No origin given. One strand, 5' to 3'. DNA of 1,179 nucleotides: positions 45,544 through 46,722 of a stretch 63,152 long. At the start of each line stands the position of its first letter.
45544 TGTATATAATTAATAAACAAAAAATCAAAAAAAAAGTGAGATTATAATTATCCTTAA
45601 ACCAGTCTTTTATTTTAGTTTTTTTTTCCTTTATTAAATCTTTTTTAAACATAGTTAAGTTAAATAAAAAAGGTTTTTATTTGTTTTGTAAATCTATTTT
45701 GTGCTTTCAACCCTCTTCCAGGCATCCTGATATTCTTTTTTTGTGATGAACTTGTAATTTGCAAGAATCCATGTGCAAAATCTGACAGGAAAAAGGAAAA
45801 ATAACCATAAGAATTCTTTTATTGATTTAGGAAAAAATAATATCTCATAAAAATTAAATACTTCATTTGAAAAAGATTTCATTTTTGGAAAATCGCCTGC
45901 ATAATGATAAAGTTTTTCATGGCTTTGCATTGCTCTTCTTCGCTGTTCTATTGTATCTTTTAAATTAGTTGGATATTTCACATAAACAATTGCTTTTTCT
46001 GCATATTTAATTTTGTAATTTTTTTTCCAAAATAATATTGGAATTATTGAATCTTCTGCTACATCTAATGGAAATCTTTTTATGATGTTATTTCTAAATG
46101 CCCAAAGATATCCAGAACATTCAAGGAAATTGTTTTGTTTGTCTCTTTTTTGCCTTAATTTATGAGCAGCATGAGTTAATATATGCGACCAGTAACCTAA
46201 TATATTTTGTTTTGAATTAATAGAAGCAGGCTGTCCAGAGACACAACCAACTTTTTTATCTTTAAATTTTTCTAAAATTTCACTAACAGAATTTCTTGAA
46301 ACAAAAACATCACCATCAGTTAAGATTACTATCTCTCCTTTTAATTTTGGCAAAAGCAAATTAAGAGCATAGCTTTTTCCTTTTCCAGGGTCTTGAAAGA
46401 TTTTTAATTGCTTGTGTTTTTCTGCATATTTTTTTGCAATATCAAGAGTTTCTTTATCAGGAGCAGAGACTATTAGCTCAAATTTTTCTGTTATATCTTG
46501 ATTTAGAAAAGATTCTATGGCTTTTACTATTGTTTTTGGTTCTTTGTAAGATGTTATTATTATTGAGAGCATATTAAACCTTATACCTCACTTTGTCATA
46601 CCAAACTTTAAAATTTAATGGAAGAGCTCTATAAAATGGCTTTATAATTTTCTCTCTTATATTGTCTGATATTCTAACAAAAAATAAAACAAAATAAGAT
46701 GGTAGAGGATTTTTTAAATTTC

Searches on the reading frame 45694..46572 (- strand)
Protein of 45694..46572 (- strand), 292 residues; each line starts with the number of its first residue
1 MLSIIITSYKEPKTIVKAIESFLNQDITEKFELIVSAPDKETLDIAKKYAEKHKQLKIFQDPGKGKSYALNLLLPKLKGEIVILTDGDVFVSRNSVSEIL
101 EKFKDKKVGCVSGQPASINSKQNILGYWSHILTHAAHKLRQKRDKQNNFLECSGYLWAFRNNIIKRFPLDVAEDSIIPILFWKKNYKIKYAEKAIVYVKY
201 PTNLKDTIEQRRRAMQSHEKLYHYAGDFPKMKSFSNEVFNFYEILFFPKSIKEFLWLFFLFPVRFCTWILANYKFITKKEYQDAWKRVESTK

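Call 9: search_protein_families(library=pfam, proteins=[window:45694-46572:-], max_evalue=0.001)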
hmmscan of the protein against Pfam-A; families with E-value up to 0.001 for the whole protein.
window:45694-46572:- (292 aa): 4 families
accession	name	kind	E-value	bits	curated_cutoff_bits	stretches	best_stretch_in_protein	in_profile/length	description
PF00535.33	Glycos_transf_2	-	1.2e-21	77.8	23.3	1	3-165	1-165/168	Glycosyl transferase family 2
PF13641.12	Glyco_tranf_2_3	-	8.2e-18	65.7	27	1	2-215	3-228/230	Glycosyltransferase like family 2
PF13632.12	Glyco_trans_2_3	-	1.1e-08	35.5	27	1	81-232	1-145/198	Glycosyl transferase family group 2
PF13506.12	Glyco_transf_21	-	2.3e-06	27.6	21.7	1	66-165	18-115/174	Glycosyl transferase family 21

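Call 34: search_protein_families(library=ncbifam, proteins=[window:45694-46572:-], max_evalue=0.00001)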
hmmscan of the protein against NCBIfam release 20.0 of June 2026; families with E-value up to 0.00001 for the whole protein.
window:45694-46572:- (292 aa): 7 families
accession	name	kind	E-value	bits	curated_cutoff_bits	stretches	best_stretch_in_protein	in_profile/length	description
TIGR03937.1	PgaC_IcaA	equivalog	2.9e-17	62.7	422.3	1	2-270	47-315/407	poly-beta-1,6-N-acetyl-D-glucosamine synthase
TIGR04242.1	nodulat_NodC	equivalog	1.3e-08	34.2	550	1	4-125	52-178/395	chitooligosaccharide synthase NodC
NF050050.1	ProtGlycPglI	equivalog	2.6e-08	33.6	500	1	2-105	4-110/306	GalNAc(5)-diNAcBac-PP-undecaprenol beta-1,3-glucosyltransferase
TIGR03111.1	glyc2_xrt_Gpos1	hypoth_equivalog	4.8e-08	32.2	363.95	1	2-236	51-306/439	TIGR03111 family XrtG-associated glycosyltransferase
NF007482.0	PRK10073.1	equivalog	2.5e-07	30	423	1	2-100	8-107/334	glycosyltransferase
NF038299.1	EPS_HpsN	equivalog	4.4e-07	29.2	425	1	2-114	3-118/317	hormogonium polysaccharide biosynthesis glycosyltransferase HpsN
NF041875.1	EPS_EpsD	equivalog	5.4e-06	26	370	1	2-114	1-115/325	exopolysaccharide biosynthesis glycosyltransferase EpsD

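Call 82: search_solved_structures(query=window:45694-46572:-, max_evalue=0.01)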
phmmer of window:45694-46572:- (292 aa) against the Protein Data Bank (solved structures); distinct sequences matched with E-value up to 0.01: 6.
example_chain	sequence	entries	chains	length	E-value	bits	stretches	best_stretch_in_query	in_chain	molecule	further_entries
6yv7_B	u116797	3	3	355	1.1e-07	34.9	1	3-113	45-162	Glycosyl transferase, family 2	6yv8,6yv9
6yv7_A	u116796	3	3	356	1.1e-07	34.9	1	3-113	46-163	Glycosyl transferase, family 2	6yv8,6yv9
2z87_A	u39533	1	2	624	1.1e-07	34.8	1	2-126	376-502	Chondroitin synthase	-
2z86_A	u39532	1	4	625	1.2e-07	34.8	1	2-126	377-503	Chondroitin synthase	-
6p61_A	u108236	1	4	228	8.3e-06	28.7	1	2-104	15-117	Glycosyltransferase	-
5tze_C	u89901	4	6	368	0.00012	24.9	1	2-98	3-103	Glycosyl transferase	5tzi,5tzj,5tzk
